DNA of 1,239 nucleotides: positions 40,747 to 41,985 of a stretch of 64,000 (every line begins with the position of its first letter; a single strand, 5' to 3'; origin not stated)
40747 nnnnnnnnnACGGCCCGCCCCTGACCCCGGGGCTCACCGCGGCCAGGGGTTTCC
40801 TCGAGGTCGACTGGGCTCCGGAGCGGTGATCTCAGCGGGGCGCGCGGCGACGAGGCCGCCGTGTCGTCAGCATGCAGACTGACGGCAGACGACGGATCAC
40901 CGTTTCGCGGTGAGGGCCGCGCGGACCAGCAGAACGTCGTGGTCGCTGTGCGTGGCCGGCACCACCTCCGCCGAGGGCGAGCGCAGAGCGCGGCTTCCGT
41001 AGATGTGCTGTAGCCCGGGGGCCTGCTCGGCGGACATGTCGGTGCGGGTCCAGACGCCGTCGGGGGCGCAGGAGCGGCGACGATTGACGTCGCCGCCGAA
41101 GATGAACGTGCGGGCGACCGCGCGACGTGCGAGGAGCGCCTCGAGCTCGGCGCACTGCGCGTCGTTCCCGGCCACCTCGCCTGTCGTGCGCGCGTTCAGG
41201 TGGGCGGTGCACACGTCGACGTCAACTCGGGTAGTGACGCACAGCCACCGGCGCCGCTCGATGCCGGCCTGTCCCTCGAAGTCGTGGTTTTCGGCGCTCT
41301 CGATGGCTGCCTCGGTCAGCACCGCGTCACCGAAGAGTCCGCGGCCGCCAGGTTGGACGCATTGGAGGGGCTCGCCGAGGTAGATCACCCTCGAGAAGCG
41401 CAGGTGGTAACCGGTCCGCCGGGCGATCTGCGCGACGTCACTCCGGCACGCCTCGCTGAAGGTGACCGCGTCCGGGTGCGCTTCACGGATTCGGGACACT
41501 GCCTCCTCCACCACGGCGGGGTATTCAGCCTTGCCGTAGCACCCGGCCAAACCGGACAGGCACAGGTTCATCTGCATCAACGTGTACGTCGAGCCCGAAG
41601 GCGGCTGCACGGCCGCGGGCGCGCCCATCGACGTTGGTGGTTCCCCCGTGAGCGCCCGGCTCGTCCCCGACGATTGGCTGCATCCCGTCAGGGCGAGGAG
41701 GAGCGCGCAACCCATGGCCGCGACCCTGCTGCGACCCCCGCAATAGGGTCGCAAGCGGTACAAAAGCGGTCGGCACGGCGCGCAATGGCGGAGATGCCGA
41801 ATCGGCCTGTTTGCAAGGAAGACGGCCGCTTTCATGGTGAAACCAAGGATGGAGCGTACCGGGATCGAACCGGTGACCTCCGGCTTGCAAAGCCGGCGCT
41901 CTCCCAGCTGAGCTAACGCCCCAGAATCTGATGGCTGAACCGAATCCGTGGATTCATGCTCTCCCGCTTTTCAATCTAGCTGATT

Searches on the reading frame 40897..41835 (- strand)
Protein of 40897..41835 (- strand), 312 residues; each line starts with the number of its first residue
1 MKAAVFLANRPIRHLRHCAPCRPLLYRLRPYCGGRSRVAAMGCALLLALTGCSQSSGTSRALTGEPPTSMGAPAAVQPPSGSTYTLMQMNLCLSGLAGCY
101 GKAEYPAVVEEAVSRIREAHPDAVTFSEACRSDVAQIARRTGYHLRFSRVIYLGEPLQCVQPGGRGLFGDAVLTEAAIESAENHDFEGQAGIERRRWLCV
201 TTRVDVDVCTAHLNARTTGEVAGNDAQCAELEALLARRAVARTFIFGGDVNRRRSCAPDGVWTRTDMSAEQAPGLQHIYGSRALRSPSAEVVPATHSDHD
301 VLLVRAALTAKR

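Call 4: search_protein_families(library=pfam, proteins=[window:40897-41835:-], max_evalue=0.01)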
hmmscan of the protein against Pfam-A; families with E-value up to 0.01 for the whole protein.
window:40897-41835:- (312 aa): 1 family
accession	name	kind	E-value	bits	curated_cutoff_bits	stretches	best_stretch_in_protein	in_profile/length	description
PF03372.29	Exo_endo_phos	-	8.8e-08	32.6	24.5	1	110-299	20-225/225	Endonuclease/Exonuclease/phosphatase family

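Call 5: search_protein_families(library=ncbifam, proteins=[window:40897-41835:-], max_evalue=0.01)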
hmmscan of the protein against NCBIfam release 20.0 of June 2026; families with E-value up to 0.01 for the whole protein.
window:40897-41835:- (312 aa): 0 families
